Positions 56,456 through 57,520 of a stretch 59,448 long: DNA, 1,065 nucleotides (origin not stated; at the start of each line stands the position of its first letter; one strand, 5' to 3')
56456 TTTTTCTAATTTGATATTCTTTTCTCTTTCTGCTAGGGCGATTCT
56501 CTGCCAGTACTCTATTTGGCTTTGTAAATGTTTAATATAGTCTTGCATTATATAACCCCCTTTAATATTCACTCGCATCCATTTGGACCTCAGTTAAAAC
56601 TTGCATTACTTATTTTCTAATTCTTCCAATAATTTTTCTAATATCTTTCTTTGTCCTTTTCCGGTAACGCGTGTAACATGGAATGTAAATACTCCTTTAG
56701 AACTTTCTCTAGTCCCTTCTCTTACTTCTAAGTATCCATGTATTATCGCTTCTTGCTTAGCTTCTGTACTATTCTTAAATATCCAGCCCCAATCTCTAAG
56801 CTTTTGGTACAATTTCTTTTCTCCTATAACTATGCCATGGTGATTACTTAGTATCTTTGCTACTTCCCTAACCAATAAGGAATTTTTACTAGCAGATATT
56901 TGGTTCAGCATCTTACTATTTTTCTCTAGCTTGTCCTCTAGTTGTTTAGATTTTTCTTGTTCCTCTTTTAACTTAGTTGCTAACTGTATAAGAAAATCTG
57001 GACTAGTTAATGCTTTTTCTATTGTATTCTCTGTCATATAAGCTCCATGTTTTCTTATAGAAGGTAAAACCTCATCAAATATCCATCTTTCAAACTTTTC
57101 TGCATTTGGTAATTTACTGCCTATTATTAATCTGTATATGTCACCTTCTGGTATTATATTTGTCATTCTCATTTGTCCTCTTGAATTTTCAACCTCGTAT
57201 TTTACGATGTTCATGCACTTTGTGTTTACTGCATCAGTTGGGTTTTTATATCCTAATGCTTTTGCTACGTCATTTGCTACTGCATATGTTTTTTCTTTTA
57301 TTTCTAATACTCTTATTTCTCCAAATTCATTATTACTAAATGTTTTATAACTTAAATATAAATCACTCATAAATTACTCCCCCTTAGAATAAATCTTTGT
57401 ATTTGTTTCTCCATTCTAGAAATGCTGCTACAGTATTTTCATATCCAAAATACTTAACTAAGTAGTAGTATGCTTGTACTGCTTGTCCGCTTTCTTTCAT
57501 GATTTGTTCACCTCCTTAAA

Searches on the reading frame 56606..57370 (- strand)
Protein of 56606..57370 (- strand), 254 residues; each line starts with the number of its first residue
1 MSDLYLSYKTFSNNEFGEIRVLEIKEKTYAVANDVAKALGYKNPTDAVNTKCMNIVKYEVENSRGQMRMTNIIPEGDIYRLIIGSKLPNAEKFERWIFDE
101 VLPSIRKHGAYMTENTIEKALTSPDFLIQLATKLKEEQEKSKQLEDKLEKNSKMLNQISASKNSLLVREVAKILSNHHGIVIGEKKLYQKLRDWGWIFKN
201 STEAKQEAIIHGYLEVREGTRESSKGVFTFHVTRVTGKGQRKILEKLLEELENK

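Call 43: search_protein_families(library=phrogs, proteins=[window:56606-57370:-], max_evalue=0.00001)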
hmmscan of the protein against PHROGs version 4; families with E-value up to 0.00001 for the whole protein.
window:56606-57370:- (254 aa): 13 families
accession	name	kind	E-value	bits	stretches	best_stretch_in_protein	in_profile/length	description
phrog_130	-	transcription regulation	5.8e-75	254.1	1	9-250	161-411/480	anti-repressor Ant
phrog_2899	-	transcription regulation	7.4e-41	141.5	1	9-151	8-150/263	anti-repressor Ant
phrog_463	-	transcription regulation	7.7e-36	124.9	1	9-178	6-180/250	anti-repressor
phrog_2593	-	transcription regulation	5.6e-26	92.8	1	17-155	28-177/255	anti-repressor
phrog_245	-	transcription regulation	1.3e-23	85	1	9-247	44-281/319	anti-repressor Ant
phrog_2011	-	transcription regulation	1.6e-22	81.6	1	10-116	3-121/275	anti-repressor Ant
phrog_5060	-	transcription regulation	4.5e-21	76.9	1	18-190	16-196/224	anti-repressor Ant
phrog_7940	-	unknown function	8.1e-20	72.5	1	10-118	6-115/252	-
phrog_63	-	transcription regulation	1.4e-19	71.8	1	115-252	216-361/431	anti-repressor Ant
phrog_25722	-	unknown function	8.9e-18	65.5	1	27-119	24-116/150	-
phrog_9976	-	transcription regulation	6.1e-17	63.1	1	18-121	10-111/188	anti-repressor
phrog_2977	-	transcription regulation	1.4e-13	51.9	1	9-88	65-148/150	anti-repressor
phrog_9438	-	transcription regulation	6.5e-13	49.6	1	150-253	10-117/121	anti-repressor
